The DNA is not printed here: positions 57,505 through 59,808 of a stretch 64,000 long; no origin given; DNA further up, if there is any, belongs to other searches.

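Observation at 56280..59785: Orphan T6SS Hcp-phospholipase effector/immunity island at the selU-ybbP hotspot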

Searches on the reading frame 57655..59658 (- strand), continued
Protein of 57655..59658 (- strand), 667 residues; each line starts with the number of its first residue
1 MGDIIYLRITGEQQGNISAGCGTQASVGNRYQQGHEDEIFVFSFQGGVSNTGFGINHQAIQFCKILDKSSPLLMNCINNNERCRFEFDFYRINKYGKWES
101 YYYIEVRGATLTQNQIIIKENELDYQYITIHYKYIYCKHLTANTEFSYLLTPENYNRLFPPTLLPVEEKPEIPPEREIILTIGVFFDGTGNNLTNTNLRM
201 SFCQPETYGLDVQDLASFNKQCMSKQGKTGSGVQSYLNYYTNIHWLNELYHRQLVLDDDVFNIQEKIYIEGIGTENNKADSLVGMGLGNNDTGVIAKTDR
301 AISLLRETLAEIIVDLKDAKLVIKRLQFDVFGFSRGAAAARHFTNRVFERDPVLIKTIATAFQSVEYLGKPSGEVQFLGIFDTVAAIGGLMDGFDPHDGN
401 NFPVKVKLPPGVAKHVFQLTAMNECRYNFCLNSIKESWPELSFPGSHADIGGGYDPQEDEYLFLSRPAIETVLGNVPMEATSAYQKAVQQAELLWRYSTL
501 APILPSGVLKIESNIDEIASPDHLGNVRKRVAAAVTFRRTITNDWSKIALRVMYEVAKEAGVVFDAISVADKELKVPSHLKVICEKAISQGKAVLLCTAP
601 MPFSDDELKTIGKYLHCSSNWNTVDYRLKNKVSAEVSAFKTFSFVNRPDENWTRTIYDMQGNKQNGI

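Call 65: find_homologous_proteins(query=window:57655-59658:-, max_evalue=1e-10)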
Query window:57655-59658:- (667 aa): 3031 proteins with E <= 1e-10 among 8000 candidates; the best 120 are listed.
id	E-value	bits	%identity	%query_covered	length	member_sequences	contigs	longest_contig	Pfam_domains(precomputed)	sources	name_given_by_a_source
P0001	0.0e+0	1524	98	100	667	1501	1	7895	PF05638.19,PF09994.15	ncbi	-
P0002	0.0e+0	1461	95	100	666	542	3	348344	PF05638.19,PF09994.15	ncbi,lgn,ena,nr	ncbi:type VI secretion system tube protein Hcp [Escherichia coli O88:H1]|nr:type VI secretion system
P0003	0.0e+0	1060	69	100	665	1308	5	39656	PF05638.19,PF09994.15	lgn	-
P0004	1.5e-275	934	61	99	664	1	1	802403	PF05638.19,PF09994.15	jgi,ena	jgi:type VI secretion system effector, Hcp1 family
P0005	1.2e-274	931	61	99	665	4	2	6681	PF05638.19,PF09994.15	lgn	-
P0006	1.5e-274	931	61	99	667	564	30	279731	PF05638.19,PF09994.15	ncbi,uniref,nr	ncbi:type VI secretion system tube protein Hcp [Salmonella enterica subsp. houtenae]|uniref:Type VI 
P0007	5.7e-273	925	61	99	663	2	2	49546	PF05638.19,PF09994.15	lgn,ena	-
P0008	6.5e-273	925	60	99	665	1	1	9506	PF05638.19,PF09994.15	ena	-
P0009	5.7e-272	922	59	99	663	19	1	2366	PF05638.19,PF09994.15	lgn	-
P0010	2.6e-268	910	59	99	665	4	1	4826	PF05638.19,PF09994.15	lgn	-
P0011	2.0e-267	907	59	100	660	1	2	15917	PF05638.19,PF09994.15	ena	-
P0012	2.9e-265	900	59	99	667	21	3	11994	PF05638.19,PF09994.15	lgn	-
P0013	2.1e-264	897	59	100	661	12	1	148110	PF05638.19,PF09994.15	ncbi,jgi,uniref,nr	ncbi:type VI secretion system tube protein TssD [Atlantibacter subterraneus]|uniref:type VI secretio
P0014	4.0e-264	896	60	97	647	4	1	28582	PF05638.19,PF09994.15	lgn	-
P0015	4.3e-263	893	60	99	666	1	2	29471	PF05638.19,PF09994.15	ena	-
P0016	4.0e-262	890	58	100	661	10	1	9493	PF05638.19,PF09994.15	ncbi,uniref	ncbi:type VI secretion system tube protein TssD [Atlantibacter subterraneus]|uniref:type VI secretio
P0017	3.6e-255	867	70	81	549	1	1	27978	PF09994.15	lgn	-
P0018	4.1e-255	866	70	81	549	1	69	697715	PF09994.15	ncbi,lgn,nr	ncbi:DUF2235 domain-containing protein [Salmonella enterica]|nr:type VI secretion protein [Salmonell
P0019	1.8e-254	864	69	81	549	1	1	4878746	PF09994.15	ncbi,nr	ncbi:hypothetical protein SEENIN0B_00761 [Salmonella enterica subsp. enterica serovar Infantis str. 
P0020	3.8e-254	863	70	81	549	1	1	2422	PF09994.15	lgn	-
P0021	1.7e-209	716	69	68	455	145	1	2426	PF05638.19,PF09994.15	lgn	-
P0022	2.1e-209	715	50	100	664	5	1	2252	PF05638.19,PF09994.15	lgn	-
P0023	2.0e-208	712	49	100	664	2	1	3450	PF05638.19,PF09994.15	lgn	-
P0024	4.7e-207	708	49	100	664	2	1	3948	PF05638.19,PF09994.15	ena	-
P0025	4.9e-207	708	49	100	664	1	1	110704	PF05638.19,PF09994.15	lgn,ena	-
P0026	6.3e-207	707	49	100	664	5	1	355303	PF05638.19,PF09994.15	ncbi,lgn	ncbi:TPA: type VI secretion system tube protein TssD [Kluyvera ascorbata]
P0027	3.8e-206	705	50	100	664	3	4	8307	PF05638.19,PF09994.15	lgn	-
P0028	4.0e-206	705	49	100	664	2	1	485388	PF05638.19,PF09994.15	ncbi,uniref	ncbi:type VI secretion system tube protein TssD [Kluyvera sp. CHPC 1.251]|uniref:type VI secretion s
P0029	6.4e-206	704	63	72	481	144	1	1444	PF05638.19,PF09994.15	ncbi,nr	ncbi:type VI secretion system tube protein Hcp, partial [Salmonella enterica]|nr:type VI secretion s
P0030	1.6e-205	702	49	100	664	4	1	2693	PF05638.19,PF09994.15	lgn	-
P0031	1.3e-204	700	50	100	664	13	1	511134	PF05638.19,PF09994.15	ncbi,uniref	ncbi:type VI secretion system tube protein TssD [Kluyvera sp. CHPC 1.2972]|uniref:type VI secretion 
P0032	5.5e-204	697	48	100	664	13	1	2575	PF05638.19,PF09994.15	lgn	-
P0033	6.7e-204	697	49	100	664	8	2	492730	PF05638.19,PF09994.15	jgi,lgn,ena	-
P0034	7.7e-204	697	49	100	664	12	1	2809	PF05638.19,PF09994.15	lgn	-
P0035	1.3e-203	696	47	99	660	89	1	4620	PF05638.19,PF09994.15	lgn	-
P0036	5.0e-203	694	49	100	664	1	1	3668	PF05638.19,PF09994.15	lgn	-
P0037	6.5e-203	694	48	100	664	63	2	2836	PF05638.19,PF09994.15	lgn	-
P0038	1.8e-202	692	48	100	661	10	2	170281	PF05638.19,PF09994.15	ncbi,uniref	ncbi:type VI secretion system tube protein TssD [Enterobacter cloacae complex sp. 2024EL-00215]|unir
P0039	1.8e-202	692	48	100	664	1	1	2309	PF05638.19,PF09994.15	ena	-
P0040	6.7e-202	691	47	100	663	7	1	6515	PF05638.19,PF09994.15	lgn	-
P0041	4.1e-201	688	49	100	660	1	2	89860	PF05638.19,PF09994.15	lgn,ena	-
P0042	4.6e-201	688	48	100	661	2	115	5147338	PF05638.19,PF09994.15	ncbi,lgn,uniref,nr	ncbi:type VI secretion system tube protein Hcp [Salmonella enterica]|uniref:Type VI secretion system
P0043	5.6e-201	687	48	100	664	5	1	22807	PF05638.19,PF09994.15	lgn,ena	-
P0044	1.1e-199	683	49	100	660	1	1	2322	PF05638.19,PF09994.15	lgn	-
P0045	3.1e-199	682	71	63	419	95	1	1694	PF09994.15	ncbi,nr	ncbi:type VI secretion system tube protein Hcp, partial [Salmonella enterica]|nr:type VI secretion s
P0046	1.2e-198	680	48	100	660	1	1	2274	PF05638.19,PF09994.15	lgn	-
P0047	2.8e-198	679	63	69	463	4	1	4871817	PF05638.19,PF09994.15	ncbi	ncbi:type VI secretion system tube protein TssD [Pseudocitrobacter faecalis]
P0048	1.3e-197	676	48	100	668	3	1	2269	PF05638.19,PF09994.15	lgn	-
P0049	1.7e-197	676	47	100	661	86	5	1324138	PF05638.19,PF09994.15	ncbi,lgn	ncbi:type VI secretion system tube protein TssD [Enterobacter hormaechei]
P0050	2.0e-197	676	47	100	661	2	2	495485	PF05638.19,PF09994.15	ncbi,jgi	-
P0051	4.4e-197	675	47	100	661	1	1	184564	PF05638.19,PF09994.15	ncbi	-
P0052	6.1e-197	674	47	100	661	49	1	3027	PF05638.19,PF09994.15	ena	-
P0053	9.9e-197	673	47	100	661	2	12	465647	PF05638.19,PF09994.15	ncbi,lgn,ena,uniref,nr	ncbi:type VI secretion system tube protein Hcp [Enterobacter hormaechei]|uniref:type VI secretion sy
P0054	1.1e-196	673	47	100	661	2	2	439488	PF05638.19,PF09994.15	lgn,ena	-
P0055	2.4e-196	672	47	100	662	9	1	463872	PF05638.19,PF09994.15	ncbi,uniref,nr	ncbi:type VI secretion system tube protein TssD [Enterobacter sp.]|uniref:type VI secretion system t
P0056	2.7e-196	672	47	100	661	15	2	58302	PF05638.19,PF09994.15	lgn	-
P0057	3.0e-196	672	47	100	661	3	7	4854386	PF05638.19,PF09994.15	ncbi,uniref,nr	ncbi:Hcp1 family type VI secretion system effector [Enterobacter cloacae]|uniref:type VI secretion s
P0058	3.0e-196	672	47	100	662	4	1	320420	PF05638.19,PF09994.15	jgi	-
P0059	5.0e-196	671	47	100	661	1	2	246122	PF05638.19,PF09994.15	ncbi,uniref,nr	ncbi:type VI secretion system tube protein TssD [Enterobacter cloacae]|uniref:type VI secretion syst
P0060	5.0e-196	671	47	100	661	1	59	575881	PF05638.19,PF09994.15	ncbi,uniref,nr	ncbi:type VI secretion system tube protein TssD [Enterobacter cloacae]|uniref:type VI secretion syst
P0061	6.7e-196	671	48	100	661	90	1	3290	PF05638.19,PF09994.15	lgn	-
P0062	6.9e-196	671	47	100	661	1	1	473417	PF05638.19,PF09994.15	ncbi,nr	ncbi:TPA: type VI secretion system tube protein Hcp [Enterobacter cloacae]|nr:type VI secretion syst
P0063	1.6e-195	670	47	100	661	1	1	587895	PF05638.19,PF09994.15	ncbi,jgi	-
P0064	1.6e-195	669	47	100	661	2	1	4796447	PF05638.19,PF09994.15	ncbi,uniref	ncbi:type VI secretion system tube protein TssD [Enterobacter cloacae]|uniref:type VI secretion syst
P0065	1.7e-195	669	46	100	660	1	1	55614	PF05638.19,PF09994.15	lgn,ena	-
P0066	2.1e-195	669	46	100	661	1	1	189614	PF05638.19,PF09994.15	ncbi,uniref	ncbi:type VI secretion system tube protein TssD [Enterobacter soli]|uniref:type VI secretion system 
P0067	3.3e-195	668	47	100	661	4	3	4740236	PF05638.19,PF09994.15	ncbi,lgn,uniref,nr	ncbi:type VI secretion system tube protein TssD [Enterobacter mori]|uniref:type VI secretion system 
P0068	3.6e-195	668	46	100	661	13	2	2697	PF05638.19,PF09994.15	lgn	-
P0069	3.8e-195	668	47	100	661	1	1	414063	PF05638.19,PF09994.15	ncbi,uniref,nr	ncbi:type VI secretion system tube protein Hcp [Enterobacter quasimori]|uniref:Type VI secretion sys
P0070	5.5e-195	668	47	100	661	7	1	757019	PF05638.19,PF09994.15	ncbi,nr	ncbi:type VI secretion system tube protein Hcp [Enterobacter asburiae]|nr:type VI secretion system t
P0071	5.9e-195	668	47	100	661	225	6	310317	PF05638.19,PF09994.15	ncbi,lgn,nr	ncbi:TPA: type VI secretion system tube protein TssD [Salmonella enterica subsp. houtenae serovar 1,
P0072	8.8e-195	667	47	99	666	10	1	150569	PF05638.19,PF09994.15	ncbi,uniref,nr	ncbi:type VI secretion system tube protein TssD [Enterobacter sp.]|uniref:type VI secretion system t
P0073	1.0e-194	667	47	100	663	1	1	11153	PF05638.19,PF09994.15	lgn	-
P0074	1.1e-194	667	47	99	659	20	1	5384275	PF05638.19,PF09994.15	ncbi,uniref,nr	ncbi:type VI secretion system tube protein TssD [Enterobacter sp. RHBSTW-00175]|uniref:type VI secre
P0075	1.1e-194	667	47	99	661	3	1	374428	PF05638.19,PF09994.15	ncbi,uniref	ncbi:type VI secretion system tube protein TssD [Trabulsiella odontotermitis]|uniref:type VI secreti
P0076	1.2e-194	667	47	99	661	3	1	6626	PF05638.19,PF09994.15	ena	-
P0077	1.3e-194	666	46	99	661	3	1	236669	PF05638.19,PF09994.15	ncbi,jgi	-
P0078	1.7e-194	666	47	100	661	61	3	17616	PF05638.19,PF09994.15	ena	-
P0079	1.8e-194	666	48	100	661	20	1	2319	PF05638.19,PF09994.15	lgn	-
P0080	2.6e-194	665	47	100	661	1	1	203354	PF05638.19,PF09994.15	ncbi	ncbi:TPA: type VI secretion system tube protein TssD [Enterobacter mori]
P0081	3.2e-194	665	47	100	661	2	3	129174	PF05638.19,PF09994.15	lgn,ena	-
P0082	6.5e-194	664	47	100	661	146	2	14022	PF05638.19,PF09994.15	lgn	-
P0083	2.6e-193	662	47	100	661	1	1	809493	PF05638.19,PF09994.15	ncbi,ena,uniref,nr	ncbi:type VI secretion system tube protein TssD [Enterobacter quasimori]|uniref:type VI secretion sy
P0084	2.7e-193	662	47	100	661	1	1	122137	PF05638.19,PF09994.15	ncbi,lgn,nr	ncbi:TPA: type VI secretion system tube protein Hcp [Enterobacter cloacae]|nr:type VI secretion syst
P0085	2.7e-193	662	46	100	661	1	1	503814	PF05638.19,PF09994.15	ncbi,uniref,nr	ncbi:type VI secretion system tube protein TssD [Enterobacter quasimori]|uniref:type VI secretion sy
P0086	3.6e-193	662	46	100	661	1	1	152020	PF05638.19,PF09994.15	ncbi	-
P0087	6.5e-193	661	46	100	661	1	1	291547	PF05638.19,PF09994.15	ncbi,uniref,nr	ncbi:type VI secretion system tube protein Hcp [Enterobacter quasimori]|uniref:Type VI secretion sys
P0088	9.5e-193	660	46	100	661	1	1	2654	PF05638.19,PF09994.15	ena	-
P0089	3.8e-192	658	48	99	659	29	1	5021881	PF05638.19,PF09994.15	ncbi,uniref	ncbi:type VI secretion system tube protein TssD [Enterobacter soli]|uniref:type VI secretion system 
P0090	6.9e-192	657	47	100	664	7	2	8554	PF05638.19,PF09994.15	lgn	-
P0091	1.0e-191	657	57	73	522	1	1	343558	PF09994.15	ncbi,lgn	-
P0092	1.7e-191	656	57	73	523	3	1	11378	PF09994.15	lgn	-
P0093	2.1e-191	656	46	100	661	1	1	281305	PF05638.19,PF09994.15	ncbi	ncbi:type VI secretion system tube protein TssD [Enterobacter cloacae]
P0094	3.6e-191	655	47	100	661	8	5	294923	PF05638.19,PF09994.15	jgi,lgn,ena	-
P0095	3.9e-191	655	46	100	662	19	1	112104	PF05638.19,PF09994.15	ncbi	-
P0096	5.9e-191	654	47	100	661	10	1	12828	PF05638.19,PF09994.15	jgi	jgi:type VI secretion system Hcp family effector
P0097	8.4e-191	654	47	100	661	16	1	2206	PF05638.19,PF09994.15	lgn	-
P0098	4.7e-190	651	47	100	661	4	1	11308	PF05638.19,PF09994.15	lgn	-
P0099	8.3e-189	647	45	99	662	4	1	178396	PF05638.19,PF09994.15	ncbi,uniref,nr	ncbi:type VI secretion system tube protein TssD [Enterobacter sp.]|uniref:type VI secretion system t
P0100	1.7e-188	646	48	100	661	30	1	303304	PF05638.19,PF09994.15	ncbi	ncbi:type VI secretion system tube protein TssD [Enterobacter hormaechei]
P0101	2.6e-188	646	46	100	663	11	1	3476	PF05638.19,PF09994.15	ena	-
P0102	3.4e-188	645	46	100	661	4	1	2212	PF05638.19,PF09994.15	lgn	-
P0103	4.7e-188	645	46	100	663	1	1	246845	PF05638.19,PF09994.15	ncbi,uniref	ncbi:type VI secretion system Hcp family effector [Lelliottia nimipressuralis]|uniref:type VI secret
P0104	9.3e-188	644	47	100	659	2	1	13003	PF05638.19,PF09994.15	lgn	-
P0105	9.7e-188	644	45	100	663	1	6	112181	PF05638.19,PF09994.15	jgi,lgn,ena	-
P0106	9.9e-188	644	45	100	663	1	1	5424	PF05638.19,PF09994.15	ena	-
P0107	1.2e-187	644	47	100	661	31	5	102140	PF05638.19,PF09994.15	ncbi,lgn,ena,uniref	ncbi:type VI secretion system tube protein TssD [Huaxiibacter chinensis]|uniref:type VI secretion sy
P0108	2.6e-187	642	45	100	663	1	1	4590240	PF05638.19,PF09994.15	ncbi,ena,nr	ncbi:type VI secretion system tube protein Hcp [Cedecea lapagei]|nr:type VI secretion system tube pr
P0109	4.3e-187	642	45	100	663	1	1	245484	PF05638.19,PF09994.15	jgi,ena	-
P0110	6.5e-187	641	46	100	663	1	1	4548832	PF05638.19,PF09994.15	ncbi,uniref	ncbi:type VI secretion system tube protein TssD [Lelliottia nimipressuralis]|uniref:type VI secretio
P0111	6.6e-187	641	45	100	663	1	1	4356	PF05638.19,PF09994.15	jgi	jgi:type VI secretion system Hcp family effector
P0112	7.4e-187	641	55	73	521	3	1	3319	PF09994.15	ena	-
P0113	9.4e-187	641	45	100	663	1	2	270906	PF05638.19,PF09994.15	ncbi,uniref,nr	ncbi:type VI secretion system tube protein TssD [Lelliottia nimipressuralis]|uniref:Type VI secretio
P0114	1.7e-186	640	55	73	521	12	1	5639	PF09994.15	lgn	-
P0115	2.9e-186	639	45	100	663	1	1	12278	PF05638.19,PF09994.15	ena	-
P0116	7.6e-186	637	45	100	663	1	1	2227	PF05638.19,PF09994.15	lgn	-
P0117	9.2e-186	637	55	73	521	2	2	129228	PF09994.15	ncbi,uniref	ncbi:T6SS phospholipase effector Tle1-like catalytic domain-containing protein [Enterobacter hormaec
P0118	1.0e-185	637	45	100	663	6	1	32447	PF05638.19,PF09994.15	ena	-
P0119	1.3e-185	637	45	100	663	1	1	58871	PF05638.19,PF09994.15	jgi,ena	-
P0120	2.4e-185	636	46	100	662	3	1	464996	PF05638.19,PF09994.15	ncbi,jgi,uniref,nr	ncbi:MAG TPA: type VI secretion system tube protein TssD [Scandinavium sp.]|jgi:type VI secretion sy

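Call 66: find_encoding_contigs(protein=P0006, flank=10000, max_places=2)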
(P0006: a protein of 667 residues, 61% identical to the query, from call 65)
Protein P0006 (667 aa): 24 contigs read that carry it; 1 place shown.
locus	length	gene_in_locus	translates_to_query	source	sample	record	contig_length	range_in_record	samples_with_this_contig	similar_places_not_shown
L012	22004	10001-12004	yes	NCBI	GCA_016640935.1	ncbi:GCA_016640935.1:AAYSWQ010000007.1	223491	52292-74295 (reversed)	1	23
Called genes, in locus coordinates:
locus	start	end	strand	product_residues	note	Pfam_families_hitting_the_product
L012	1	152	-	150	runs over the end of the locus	PF01957:NfeD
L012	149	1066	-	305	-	PF01145:Band_7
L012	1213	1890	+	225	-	PF03215:Rad17 (faint), PF00005:ABC_tran, PF00004:AAA (faint), PF02463:SMC_N (weak)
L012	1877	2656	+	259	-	PF03649:UPF0014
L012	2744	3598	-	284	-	PF00085:Thioredoxin, PF13728:TraF (weak), PF13098:Thioredoxin_2 (weak), PF12895:ANAPC3 (faint), PF14559:TPR_19, PF14561:TPR_20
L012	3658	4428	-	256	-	PF00106:adh_short, PF08659:KR, PF13561:adh_short_C2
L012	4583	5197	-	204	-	PF25182:NonGDSL, PF00657:Lipase_GDSL, PF13472:Lipase_GDSL_2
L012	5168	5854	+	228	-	PF00005:ABC_tran, PF13304:AAA_21 (faint)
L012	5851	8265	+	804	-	PF02687:FtsX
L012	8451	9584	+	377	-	-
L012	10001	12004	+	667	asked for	PF05638:T6SS_HCP, PF09994:T6SS_Tle1-like_cat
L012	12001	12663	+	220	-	PF11153:DUF2931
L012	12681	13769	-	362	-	PF00581:Rhodanese (faint), PF26341:AAA_SelU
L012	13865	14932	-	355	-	PF22660:RS_preATP-grasp-like (weak), PF02222:ATP-grasp, PF17769:PurK_C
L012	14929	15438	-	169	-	PF00731:AIRC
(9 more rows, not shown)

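Call 67: find_encoding_contigs(protein=P0057, flank=10000, max_places=2)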
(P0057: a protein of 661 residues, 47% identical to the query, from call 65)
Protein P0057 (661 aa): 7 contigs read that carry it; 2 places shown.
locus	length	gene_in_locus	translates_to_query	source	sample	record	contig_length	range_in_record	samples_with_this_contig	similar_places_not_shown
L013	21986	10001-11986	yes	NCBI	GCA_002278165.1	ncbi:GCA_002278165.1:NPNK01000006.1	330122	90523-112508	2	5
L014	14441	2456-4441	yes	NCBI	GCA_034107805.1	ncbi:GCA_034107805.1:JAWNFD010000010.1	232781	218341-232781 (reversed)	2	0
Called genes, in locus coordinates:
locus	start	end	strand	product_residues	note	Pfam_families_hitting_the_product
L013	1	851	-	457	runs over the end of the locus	PF13449:Phytase-like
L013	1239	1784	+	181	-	PF07437:YfaZ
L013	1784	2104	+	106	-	-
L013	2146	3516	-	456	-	PF00171:Aldedh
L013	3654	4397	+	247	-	PF02311:AraC_binding, PF07883:Cupin_2, PF00165:HTH_AraC (faint), PF12833:HTH_18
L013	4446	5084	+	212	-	PF01810:LysE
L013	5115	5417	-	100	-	PF14384:BrnA_antitoxin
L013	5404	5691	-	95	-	PF04365:BrnT_toxin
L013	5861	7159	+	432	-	PF04286:DUF445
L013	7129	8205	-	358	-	PF11168:DUF2955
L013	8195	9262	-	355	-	PF25917:BSH_RND, PF25876:HH_MFP_RND (faint), PF25963:Beta-barrel_AAEA (faint)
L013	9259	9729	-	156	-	PF12802:MarR_2, PF01047:MarR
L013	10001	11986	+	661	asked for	PF05638:T6SS_HCP, PF09994:T6SS_Tle1-like_cat (weak)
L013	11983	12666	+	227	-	PF11153:DUF2931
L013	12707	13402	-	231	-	PF01022:HTH_5 (weak), PF12840:HTH_20 (weak)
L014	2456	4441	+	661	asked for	PF05638:T6SS_HCP, PF09994:T6SS_Tle1-like_cat (weak)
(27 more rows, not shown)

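Call 68: find_encoding_contigs(protein=P0003, flank=8000, max_places=2)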
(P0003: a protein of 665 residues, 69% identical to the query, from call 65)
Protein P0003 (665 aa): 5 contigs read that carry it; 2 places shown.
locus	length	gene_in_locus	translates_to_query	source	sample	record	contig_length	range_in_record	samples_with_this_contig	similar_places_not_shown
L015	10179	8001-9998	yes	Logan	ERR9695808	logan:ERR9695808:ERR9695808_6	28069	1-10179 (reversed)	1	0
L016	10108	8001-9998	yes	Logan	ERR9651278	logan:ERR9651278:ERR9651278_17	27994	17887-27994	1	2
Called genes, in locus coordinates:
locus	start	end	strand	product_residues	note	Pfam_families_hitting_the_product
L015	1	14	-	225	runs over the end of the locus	PF00072:Response_reg, PF00486:Trans_reg_C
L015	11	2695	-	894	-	PF02702:KdpD, PF13493:DUF4118, PF13492:GAF_3 (weak), PF00512:HisKA, PF02518:HATPase_c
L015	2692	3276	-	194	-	PF02669:KdpC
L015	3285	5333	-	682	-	PF00122:E1-E2_ATPase, PF00702:Hydrolase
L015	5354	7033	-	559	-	PF03814:KdpA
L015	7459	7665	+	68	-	PF10725:DUF2517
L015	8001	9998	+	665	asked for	PF05638:T6SS_HCP, PF09994:T6SS_Tle1-like_cat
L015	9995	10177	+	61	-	?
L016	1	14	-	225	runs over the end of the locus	PF00072:Response_reg, PF00486:Trans_reg_C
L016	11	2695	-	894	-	PF02702:KdpD, PF13493:DUF4118, PF13492:GAF_3 (weak), PF00512:HisKA, PF02518:HATPase_c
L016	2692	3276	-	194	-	PF02669:KdpC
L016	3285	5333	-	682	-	PF00122:E1-E2_ATPase, PF00702:Hydrolase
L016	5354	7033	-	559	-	PF03814:KdpA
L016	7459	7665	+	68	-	PF10725:DUF2517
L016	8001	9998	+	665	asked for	PF05638:T6SS_HCP, PF09994:T6SS_Tle1-like_cat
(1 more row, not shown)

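Call 69: find_encoding_contigs(protein=P0018, flank=10000, max_places=1)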
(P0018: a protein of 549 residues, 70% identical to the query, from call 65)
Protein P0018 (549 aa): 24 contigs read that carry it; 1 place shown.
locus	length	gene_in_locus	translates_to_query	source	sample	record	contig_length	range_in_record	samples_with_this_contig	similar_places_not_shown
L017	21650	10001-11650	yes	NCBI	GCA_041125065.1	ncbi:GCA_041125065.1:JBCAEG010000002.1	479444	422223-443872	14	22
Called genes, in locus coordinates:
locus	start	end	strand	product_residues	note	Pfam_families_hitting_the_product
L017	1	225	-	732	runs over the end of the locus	PF03709:OKR_DC_1_N, PF01276:OKR_DC_1, PF03711:OKR_DC_1_C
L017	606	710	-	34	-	PF10940:SpeFL (weak)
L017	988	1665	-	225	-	PF00072:Response_reg, PF00486:Trans_reg_C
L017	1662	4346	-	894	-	PF02702:KdpD, PF13493:DUF4118, PF13492:GAF_3 (weak), PF00512:HisKA, PF02518:HATPase_c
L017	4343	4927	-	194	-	PF02669:KdpC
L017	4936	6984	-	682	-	PF00122:E1-E2_ATPase, PF00702:Hydrolase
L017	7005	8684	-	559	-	PF03814:KdpA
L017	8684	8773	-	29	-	PF09604:Potass_KdpF (weak)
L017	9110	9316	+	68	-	PF10725:DUF2517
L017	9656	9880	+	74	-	-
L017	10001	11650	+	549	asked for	PF09994:T6SS_Tle1-like_cat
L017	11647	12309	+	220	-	PF11153:DUF2931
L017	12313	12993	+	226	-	PF11153:DUF2931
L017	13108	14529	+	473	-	PF00875:DNA_photolyase, PF03441:FAD_binding_7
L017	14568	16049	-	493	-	PF07690:MFS_1, PF00854:PTR2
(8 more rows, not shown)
